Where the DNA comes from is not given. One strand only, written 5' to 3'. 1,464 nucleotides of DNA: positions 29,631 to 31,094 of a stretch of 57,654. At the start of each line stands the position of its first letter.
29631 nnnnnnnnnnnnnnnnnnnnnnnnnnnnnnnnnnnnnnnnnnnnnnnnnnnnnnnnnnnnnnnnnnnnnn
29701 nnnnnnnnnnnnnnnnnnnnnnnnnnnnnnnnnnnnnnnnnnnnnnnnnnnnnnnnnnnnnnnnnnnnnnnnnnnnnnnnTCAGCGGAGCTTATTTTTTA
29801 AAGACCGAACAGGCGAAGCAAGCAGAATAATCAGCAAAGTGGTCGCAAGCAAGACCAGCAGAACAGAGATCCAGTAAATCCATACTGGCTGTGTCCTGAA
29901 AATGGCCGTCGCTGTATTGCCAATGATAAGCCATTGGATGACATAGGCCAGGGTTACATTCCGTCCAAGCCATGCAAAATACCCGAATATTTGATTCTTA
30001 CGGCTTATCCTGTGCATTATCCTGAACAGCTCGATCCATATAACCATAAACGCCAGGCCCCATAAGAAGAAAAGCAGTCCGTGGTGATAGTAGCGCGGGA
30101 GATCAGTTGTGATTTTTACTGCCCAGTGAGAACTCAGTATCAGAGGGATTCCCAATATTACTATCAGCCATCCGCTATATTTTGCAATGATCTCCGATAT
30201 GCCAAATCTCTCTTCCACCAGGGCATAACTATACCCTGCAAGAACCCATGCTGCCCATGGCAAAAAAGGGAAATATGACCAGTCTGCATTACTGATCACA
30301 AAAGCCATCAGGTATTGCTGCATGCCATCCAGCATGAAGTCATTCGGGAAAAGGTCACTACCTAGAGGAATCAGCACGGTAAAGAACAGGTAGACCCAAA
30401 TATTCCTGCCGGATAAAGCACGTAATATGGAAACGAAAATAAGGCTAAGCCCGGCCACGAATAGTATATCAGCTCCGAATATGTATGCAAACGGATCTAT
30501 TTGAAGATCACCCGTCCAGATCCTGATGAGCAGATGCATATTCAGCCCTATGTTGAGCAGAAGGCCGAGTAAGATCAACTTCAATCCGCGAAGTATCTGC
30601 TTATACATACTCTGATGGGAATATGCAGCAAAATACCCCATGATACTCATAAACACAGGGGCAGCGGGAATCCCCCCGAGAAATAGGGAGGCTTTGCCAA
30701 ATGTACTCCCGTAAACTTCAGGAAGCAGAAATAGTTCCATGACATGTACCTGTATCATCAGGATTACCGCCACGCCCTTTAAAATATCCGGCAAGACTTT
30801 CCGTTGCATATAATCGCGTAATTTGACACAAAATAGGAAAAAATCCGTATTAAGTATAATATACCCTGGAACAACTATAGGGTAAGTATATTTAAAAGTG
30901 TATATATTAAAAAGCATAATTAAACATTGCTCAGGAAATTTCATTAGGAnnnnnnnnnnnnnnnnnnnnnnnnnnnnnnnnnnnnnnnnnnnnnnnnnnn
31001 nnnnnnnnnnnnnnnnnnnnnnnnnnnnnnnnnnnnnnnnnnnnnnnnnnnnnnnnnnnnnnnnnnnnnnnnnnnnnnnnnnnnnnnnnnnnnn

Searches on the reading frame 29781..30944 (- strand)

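Call 7: search_protein_families(library=pfam, proteins=[window:29781-30944:-], max_evalue=0.001)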
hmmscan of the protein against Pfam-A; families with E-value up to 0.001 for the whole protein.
window:29781-30944:- (387 aa): 2 families
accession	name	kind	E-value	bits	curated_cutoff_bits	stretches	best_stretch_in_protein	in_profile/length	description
PF07786.18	HGSNAT_cat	-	2.5e-09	37.5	22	1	53-242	6-182/222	Heparan-alpha-glucosaminide N-acetyltransferase, catalytic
PF01757.29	Acyl_transf_3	-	1.2e-05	25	31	1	53-375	5-324/326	Acyltransferase domain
